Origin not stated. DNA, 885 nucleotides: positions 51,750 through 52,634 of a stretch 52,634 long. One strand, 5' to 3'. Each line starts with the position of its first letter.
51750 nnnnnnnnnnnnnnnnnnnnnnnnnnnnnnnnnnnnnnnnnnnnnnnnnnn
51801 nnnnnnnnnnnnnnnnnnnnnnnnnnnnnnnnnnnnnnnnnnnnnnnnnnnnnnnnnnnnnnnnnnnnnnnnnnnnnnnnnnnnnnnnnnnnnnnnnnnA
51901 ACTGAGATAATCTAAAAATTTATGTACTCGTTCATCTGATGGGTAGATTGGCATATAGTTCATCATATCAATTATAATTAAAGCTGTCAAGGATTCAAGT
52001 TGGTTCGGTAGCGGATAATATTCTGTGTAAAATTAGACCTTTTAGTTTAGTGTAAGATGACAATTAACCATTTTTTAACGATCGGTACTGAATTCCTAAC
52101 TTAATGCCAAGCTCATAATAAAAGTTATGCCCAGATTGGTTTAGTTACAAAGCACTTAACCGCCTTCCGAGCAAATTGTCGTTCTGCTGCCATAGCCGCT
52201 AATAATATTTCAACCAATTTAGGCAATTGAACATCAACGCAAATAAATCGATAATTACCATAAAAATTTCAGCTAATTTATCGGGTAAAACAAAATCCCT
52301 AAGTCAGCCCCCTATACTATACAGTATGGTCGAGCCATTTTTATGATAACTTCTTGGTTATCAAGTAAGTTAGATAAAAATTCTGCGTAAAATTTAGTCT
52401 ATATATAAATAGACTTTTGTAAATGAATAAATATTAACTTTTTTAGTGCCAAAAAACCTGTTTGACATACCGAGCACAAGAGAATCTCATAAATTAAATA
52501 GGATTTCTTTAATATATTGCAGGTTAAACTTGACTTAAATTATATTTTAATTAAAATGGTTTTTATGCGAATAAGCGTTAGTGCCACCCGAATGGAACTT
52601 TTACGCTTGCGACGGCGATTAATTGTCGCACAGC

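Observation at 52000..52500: Copy B of the conserved noncoding element, wedged between the xerC and ntpD promoters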

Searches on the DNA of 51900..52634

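Call 9: search_rna_families(source=window, start=51900, end=52634, threshold=evalue, max_evalue=10, show_alignments=3)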
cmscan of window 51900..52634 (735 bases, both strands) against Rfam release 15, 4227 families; matches with E-value up to 10: 3.
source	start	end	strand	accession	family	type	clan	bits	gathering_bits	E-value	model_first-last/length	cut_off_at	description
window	51971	52039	+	RF02293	TtnuCD17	Gene; snRNA; snoRNA; CD-box;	-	19.2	75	3.7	1-68/68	no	Tetrahymena snoRNA TtnuCD17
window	52193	52245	-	RF00147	SNORD34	Gene; snRNA; snoRNA; CD-box;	CL00055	18.2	38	1.6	1-79/79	no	Small nucleolar RNA SNORD34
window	52484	52520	-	RF01364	CRISPR-DR51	Gene; CRISPR;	-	17.8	45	8.1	1-38/38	no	CRISPR RNA direct repeat element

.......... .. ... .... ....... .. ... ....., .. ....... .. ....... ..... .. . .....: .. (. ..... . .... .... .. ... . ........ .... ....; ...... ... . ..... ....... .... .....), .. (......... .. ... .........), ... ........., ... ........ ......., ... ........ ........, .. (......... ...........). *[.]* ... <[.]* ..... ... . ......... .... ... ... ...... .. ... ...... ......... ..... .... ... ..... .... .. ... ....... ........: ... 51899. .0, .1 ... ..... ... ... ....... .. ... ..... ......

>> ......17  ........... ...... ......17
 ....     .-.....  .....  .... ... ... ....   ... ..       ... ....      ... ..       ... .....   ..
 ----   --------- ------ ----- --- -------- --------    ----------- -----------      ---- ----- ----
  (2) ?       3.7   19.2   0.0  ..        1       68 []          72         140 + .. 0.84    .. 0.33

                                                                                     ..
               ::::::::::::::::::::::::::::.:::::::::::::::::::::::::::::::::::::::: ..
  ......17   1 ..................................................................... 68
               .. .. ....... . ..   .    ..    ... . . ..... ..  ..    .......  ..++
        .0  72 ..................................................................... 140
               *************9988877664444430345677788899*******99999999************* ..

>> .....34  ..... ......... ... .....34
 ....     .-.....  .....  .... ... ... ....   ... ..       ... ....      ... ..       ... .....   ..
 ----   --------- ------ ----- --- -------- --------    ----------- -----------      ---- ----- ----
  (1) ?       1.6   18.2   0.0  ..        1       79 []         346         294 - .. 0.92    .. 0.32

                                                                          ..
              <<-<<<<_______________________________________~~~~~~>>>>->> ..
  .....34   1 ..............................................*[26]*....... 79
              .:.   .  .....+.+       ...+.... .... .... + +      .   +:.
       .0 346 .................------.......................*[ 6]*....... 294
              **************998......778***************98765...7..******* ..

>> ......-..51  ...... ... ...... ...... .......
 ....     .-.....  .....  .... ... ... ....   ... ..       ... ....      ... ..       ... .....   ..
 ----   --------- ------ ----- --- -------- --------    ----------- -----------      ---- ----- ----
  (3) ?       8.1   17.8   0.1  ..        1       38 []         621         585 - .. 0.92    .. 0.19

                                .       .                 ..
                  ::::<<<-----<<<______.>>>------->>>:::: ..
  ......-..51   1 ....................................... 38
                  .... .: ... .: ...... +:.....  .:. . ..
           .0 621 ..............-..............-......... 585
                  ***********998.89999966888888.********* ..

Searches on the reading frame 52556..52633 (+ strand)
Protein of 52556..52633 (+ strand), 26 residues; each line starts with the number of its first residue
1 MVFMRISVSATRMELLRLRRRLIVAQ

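Call 63: search_protein_families(library=pfam, proteins=[window:52565-52633:+], max_evalue=0.01)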
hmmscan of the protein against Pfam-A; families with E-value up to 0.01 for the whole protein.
window:52565-52633:+ (23 aa): 0 families

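Call 93: search_solved_structures(query=window:52556-52633:+, max_evalue=10)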
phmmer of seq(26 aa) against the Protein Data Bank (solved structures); distinct sequences matched with E-value up to 10: 1.
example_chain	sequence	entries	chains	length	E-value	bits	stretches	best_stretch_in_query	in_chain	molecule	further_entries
3aon_A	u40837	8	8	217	0.061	15.9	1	4-25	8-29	V-type sodium ATPase subunit D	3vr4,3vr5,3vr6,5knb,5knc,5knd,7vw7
